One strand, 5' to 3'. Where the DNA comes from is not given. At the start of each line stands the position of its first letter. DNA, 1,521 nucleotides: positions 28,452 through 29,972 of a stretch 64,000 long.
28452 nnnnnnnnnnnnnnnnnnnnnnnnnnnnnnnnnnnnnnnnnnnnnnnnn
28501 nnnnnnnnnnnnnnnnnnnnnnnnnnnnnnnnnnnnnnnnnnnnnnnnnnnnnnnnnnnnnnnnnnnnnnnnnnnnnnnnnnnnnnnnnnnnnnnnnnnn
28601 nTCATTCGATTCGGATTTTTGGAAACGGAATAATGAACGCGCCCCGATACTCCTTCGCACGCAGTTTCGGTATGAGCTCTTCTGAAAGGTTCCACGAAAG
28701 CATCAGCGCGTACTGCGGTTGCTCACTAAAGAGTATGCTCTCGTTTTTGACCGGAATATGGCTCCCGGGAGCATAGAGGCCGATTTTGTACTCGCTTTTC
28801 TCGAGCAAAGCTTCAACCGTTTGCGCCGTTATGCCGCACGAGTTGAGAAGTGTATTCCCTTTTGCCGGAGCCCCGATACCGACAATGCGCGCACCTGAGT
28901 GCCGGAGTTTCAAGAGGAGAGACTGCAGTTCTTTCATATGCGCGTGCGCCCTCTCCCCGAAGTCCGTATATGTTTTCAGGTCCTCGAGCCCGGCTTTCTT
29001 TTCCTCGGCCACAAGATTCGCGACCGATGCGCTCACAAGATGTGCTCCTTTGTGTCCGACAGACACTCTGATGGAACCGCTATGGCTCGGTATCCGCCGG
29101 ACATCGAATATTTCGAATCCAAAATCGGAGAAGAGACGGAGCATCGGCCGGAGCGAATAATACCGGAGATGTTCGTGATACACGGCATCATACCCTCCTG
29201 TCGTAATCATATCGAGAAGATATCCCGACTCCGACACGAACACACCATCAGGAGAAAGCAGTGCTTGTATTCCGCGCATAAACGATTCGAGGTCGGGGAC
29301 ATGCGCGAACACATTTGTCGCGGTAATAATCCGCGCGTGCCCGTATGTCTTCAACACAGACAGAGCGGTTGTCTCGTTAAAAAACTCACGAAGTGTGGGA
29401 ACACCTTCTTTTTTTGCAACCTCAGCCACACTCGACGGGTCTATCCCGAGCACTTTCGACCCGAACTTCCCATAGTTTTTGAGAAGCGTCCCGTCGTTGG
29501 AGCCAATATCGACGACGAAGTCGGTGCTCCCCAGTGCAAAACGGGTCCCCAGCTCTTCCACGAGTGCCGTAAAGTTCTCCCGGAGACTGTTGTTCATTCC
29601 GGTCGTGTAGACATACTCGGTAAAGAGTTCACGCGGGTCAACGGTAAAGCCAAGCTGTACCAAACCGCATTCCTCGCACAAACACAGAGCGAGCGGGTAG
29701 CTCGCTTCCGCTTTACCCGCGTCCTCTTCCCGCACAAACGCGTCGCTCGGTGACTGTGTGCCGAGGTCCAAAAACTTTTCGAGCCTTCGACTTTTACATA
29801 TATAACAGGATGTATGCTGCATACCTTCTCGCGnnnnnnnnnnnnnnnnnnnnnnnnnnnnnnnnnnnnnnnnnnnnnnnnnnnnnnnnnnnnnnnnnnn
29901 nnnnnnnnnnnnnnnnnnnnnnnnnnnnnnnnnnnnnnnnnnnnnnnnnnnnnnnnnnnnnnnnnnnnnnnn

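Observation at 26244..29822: Cupin - Gmd - aldo/keto reductase - sugar C-methyltransferase: a GDP-linked branched-chain deoxy sugar (or deoxy-heptose) branch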

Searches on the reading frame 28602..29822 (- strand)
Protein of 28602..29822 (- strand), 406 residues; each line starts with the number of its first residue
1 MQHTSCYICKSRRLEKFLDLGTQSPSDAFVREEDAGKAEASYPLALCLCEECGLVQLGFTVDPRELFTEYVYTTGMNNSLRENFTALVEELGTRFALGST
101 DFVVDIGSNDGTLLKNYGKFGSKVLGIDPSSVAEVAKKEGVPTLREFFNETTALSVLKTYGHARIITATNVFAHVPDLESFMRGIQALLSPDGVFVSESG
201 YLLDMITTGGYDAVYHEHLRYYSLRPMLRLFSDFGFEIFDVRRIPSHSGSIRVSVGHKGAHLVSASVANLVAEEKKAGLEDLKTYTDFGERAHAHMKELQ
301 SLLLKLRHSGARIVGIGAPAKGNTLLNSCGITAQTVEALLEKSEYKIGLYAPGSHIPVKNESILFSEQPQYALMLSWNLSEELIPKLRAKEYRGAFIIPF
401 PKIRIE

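Call 3: search_protein_families(library=pfam, proteins=[window:28602-29822:-], max_evalue=0.01)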
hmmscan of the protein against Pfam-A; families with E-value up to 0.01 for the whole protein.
window:28602-29822:- (406 aa): 7 families
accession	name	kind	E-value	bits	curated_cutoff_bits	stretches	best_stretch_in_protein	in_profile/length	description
PF08484.17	Methyltransf_14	-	4.6e-45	153.7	23.5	1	246-401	2-160/160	C-methyltransferase C-terminal domain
PF08421.16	Methyltransf_13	-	1e-20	74.1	31.3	1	6-67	1-62/62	Putative zinc binding domain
PF13489.12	Methyltransf_23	-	2.5e-18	66.8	27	1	87-238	12-161/164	Methyltransferase domain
PF08242.18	Methyltransf_12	-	1.7e-09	38.7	30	1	104-195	1-98/98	Methyltransferase domain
PF08241.18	Methyltransf_11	-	3e-06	28.2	21.2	1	104-196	1-94/95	Methyltransferase domain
PF13649.12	Methyltransf_25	-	0.00017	22.7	27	1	103-193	1-97/97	Methyltransferase domain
PF13847.12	Methyltransf_31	-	0.0031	17.7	27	0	104-201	8-113/145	Methyltransferase domain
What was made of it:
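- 28602..29822 (-): Sugar C-methyltransferase (406 aa) with Zn-ribbon, class I SAM methyltransferase and C-terminal C-methyltransferase domains. Inferred to methylate the carbon next to the 4-keto group of the Gmd product. Pfam PF08421, PF13489 and PF08484 (call 3).
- Checked: C-methyltransferase, 28602-29822, 406 aa. Pfam hits: PF08421 Zn-binding domain (74 bits), PF13489 class I methyltransferase (67 bits) and PF08484 C-methyltransferase C-terminal domain (154 bits) (call 3).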

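Call 5: search_protein_families(library=ncbifam, proteins=[window:28602-29822:-], max_evalue=0.01)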
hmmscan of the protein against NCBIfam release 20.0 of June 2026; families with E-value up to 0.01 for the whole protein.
window:28602-29822:- (406 aa): 1 family
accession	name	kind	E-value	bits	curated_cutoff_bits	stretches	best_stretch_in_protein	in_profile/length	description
TIGR01983.1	UbiG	equivalog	5.2e-06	25.9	102.95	1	102-195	52-149/228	bifunctional 2-polyprenyl-6-hydroxyphenol methylase/3-demethylubiquinol 3-O-methyltransferase UbiG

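Call 9: search_solved_structures(query=window:28602-29822:-, max_evalue=0.001, show_alignments=2)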
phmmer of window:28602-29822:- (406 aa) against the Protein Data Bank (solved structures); distinct sequences matched with E-value up to 0.001: 13.
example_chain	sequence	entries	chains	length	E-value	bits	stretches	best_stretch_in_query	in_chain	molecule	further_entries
4rv9_A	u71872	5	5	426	2.2e-85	290.4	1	4-402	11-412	D-mycarose 3-C-methyltransferase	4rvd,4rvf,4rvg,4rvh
5t64_A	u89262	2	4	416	4.4e-80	272.9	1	5-405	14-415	Sugar 3-C-methyl transferase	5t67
5t6b_A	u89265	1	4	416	3.8e-79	269.8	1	5-405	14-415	Sugar 3-C-methyl transferase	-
3ndi_A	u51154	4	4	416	1.8e-75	257.7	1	4-405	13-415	Methyltransferase | TcaB9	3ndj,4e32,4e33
4e2y_A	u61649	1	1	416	4.7e-75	256.4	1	4-405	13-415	TcaB9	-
4e31_A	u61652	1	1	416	4.9e-75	256.3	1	4-405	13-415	TcaB9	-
4e2x_A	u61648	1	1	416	6.4e-75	255.9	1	4-405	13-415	TcaB9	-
4e2z_A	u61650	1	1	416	1.7e-74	254.5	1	4-405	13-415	TcaB9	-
4e2w_A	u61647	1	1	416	1.7e-74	254.5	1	4-405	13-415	TcaB9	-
4e30_A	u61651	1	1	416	4.4e-74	253.2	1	4-405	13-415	TcaB9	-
4kdr_A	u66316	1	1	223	0.00021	23.8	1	102-196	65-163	3-demethylubiquinone-9 3-methyltransferase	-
5dpm_A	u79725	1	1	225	0.00022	23.7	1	102-196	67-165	Ubiquinone biosynthesis O-methyltransferase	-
4kdc_A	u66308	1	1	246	0.00024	23.6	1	102-196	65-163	3-demethylubiquinone-9 3-methyltransferase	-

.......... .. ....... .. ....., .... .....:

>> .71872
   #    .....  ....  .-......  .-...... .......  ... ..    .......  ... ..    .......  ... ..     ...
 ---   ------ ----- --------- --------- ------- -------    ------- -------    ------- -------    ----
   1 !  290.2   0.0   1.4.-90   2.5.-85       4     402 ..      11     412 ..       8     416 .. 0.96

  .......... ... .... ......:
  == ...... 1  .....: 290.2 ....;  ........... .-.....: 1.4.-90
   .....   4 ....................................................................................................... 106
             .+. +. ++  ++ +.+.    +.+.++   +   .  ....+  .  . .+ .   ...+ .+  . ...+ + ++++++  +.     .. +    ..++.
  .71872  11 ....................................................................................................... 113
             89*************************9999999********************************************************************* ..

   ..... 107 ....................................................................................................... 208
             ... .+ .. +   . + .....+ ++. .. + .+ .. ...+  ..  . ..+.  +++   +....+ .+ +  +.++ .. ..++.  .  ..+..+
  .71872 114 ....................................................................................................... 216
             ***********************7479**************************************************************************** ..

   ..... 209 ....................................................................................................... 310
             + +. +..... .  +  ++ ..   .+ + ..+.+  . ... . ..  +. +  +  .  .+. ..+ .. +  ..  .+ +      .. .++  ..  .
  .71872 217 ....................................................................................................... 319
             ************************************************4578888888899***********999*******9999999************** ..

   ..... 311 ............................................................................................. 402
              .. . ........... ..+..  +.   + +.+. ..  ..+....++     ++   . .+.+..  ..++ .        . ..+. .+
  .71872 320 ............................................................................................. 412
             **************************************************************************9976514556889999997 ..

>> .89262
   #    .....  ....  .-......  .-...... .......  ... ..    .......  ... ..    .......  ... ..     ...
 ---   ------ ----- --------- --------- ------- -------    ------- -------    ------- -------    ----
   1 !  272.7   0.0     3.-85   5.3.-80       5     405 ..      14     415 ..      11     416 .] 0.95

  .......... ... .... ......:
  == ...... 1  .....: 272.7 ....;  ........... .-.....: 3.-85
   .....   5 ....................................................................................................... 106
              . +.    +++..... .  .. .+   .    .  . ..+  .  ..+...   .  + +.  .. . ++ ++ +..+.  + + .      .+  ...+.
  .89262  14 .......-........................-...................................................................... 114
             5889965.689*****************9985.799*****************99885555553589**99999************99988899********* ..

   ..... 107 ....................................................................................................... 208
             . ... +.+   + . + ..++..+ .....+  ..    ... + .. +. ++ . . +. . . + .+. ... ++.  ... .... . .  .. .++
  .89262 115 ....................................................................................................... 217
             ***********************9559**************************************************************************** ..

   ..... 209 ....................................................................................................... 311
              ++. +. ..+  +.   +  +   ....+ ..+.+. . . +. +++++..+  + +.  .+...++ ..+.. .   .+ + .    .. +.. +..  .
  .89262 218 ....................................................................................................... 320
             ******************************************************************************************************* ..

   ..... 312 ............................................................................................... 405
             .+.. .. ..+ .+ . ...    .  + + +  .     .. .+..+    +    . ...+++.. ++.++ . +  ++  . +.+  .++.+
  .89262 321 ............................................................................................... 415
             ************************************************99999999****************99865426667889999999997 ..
